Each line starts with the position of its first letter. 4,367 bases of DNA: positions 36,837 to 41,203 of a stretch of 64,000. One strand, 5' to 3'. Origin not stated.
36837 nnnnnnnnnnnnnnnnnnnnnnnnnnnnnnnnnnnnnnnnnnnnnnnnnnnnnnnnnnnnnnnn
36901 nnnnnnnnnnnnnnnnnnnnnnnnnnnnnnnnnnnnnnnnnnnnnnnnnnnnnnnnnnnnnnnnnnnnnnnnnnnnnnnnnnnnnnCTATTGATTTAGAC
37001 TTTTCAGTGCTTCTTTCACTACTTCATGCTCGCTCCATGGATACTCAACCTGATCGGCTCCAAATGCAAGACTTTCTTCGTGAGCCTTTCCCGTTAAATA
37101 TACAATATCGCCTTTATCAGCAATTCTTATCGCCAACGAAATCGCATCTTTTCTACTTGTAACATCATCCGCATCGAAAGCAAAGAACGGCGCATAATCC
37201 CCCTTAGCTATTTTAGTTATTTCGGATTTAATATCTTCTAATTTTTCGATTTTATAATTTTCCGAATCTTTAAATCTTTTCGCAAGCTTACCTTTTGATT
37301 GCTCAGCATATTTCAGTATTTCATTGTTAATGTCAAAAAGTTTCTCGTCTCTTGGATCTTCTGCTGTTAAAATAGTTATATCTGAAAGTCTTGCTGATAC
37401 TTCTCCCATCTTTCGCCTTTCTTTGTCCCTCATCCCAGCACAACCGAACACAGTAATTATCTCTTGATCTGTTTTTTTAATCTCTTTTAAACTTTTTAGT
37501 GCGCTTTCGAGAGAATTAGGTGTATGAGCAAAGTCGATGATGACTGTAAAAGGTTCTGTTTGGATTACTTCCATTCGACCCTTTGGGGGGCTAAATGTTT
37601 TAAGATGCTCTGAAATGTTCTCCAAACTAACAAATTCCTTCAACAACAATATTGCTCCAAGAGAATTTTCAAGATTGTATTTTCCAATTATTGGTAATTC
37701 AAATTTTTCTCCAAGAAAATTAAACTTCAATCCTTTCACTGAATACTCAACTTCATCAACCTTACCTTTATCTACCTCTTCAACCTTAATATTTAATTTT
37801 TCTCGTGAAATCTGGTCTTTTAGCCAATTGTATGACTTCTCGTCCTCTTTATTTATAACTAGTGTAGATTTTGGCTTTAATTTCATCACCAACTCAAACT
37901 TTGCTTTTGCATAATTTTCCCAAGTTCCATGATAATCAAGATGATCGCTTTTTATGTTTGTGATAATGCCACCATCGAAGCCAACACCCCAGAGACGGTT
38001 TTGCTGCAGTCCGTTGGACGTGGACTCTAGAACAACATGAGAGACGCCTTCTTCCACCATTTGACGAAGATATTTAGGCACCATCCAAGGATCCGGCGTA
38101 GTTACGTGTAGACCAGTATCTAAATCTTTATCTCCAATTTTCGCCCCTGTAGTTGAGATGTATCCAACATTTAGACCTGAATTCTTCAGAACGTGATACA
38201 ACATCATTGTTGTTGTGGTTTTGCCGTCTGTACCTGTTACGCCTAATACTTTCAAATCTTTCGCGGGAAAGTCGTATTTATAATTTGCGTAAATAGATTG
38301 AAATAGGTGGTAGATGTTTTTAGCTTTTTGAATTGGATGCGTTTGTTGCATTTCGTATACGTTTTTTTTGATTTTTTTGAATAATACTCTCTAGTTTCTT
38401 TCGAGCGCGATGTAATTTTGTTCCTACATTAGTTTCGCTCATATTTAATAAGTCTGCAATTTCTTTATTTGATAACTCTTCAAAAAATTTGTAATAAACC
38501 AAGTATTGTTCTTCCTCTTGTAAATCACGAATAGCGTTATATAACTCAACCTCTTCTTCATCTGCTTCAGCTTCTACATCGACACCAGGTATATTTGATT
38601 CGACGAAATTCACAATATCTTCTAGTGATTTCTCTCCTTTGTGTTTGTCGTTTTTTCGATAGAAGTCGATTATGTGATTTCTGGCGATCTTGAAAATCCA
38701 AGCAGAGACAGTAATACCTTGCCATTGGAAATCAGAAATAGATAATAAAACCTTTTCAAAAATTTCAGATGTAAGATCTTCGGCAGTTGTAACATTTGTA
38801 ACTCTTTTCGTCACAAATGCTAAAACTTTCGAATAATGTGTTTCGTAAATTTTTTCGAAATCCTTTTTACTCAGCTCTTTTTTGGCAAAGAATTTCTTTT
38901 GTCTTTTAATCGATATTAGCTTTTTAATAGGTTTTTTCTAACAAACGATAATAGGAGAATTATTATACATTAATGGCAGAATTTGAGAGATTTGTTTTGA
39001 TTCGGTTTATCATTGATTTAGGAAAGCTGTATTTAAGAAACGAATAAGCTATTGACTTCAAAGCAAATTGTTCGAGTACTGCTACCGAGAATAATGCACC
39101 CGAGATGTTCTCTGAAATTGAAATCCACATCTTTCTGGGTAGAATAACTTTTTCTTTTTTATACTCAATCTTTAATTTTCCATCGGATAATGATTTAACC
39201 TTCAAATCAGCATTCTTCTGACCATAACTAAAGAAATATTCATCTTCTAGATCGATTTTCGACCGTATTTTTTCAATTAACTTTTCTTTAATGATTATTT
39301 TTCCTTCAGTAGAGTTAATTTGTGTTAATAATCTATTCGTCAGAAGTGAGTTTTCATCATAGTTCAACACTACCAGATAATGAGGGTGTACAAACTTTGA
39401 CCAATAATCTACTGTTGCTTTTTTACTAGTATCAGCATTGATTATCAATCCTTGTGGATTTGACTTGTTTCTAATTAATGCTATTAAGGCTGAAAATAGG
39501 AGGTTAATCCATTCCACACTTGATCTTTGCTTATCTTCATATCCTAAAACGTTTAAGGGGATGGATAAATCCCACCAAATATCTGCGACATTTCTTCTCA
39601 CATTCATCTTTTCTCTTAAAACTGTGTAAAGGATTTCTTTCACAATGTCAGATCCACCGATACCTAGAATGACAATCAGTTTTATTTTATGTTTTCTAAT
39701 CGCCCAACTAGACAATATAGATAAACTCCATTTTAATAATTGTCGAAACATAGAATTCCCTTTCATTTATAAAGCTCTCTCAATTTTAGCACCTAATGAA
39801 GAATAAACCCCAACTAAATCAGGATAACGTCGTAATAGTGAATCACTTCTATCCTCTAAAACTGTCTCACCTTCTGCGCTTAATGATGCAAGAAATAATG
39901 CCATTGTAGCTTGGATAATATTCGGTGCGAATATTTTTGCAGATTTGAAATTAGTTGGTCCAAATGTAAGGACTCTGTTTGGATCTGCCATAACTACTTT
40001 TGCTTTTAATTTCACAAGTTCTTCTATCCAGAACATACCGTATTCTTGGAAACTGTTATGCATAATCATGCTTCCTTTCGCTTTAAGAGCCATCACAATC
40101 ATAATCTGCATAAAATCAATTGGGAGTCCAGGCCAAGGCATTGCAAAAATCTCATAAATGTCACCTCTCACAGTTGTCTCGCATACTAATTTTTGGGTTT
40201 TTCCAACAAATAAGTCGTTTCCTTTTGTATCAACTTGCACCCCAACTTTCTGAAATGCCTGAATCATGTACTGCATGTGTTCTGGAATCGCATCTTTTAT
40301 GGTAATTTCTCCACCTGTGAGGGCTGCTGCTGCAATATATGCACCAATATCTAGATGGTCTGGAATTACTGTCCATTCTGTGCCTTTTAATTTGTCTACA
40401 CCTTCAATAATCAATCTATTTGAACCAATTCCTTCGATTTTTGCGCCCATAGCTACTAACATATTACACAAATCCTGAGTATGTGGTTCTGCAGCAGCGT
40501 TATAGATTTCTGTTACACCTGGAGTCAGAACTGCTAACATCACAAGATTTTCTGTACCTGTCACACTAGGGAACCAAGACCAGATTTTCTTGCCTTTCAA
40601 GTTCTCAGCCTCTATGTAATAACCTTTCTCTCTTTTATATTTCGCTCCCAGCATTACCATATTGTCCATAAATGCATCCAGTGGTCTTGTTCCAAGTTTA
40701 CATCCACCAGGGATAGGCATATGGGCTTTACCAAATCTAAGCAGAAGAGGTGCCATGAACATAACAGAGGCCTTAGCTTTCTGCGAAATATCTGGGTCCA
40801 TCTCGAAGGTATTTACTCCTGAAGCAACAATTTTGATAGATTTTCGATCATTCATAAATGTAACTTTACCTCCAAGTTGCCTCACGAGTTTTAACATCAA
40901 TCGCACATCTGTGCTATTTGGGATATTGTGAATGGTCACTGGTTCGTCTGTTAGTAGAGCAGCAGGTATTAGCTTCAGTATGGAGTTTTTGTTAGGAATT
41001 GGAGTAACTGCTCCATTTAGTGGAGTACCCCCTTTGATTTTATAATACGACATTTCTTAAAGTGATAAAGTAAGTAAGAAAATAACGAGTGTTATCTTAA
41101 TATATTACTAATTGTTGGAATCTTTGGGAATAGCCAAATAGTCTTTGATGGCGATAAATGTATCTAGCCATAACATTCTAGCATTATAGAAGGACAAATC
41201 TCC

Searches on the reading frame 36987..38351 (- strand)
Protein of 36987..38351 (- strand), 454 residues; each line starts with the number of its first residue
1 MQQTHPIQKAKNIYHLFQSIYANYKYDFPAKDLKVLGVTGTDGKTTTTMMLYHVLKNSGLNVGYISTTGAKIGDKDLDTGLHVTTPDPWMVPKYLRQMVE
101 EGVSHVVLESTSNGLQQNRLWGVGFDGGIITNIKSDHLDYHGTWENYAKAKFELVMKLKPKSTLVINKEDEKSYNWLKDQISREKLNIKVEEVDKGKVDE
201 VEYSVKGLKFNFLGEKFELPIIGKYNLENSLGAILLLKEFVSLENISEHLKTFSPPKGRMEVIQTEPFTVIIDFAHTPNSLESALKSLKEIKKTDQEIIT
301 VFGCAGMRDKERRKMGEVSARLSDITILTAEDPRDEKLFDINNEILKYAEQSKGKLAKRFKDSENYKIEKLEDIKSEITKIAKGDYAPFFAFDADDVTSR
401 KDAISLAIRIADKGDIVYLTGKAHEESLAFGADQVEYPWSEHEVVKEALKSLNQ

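Call 10: search_protein_families(library=pfam, proteins=[window:36987-38351:-], max_evalue=0.001)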
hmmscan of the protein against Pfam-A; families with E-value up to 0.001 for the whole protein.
window:36987-38351:- (454 aa): 2 families
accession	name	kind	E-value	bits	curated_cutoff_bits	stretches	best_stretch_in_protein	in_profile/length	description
PF08245.18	Mur_ligase_M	-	8.5e-48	163.4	24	1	38-236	1-199/200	Mur ligase middle domain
PF02875.26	Mur_ligase_C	-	5.6e-24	85.8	28.4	1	258-350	1-93/127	Mur ligase, glutamate ligase domain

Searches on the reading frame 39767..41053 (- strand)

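Call 10: search_protein_families(library=pfam, proteins=[window:39767-41053:-], max_evalue=0.001)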
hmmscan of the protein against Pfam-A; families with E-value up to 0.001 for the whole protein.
window:39767-41053:- (428 aa): 1 family
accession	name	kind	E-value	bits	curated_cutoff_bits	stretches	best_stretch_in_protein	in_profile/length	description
PF00275.25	EPSP_synthase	-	3.4e-65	220.8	22.8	1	7-412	2-412/417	EPSP synthase (3-phosphoshikimate 1-carboxyvinyltransferase)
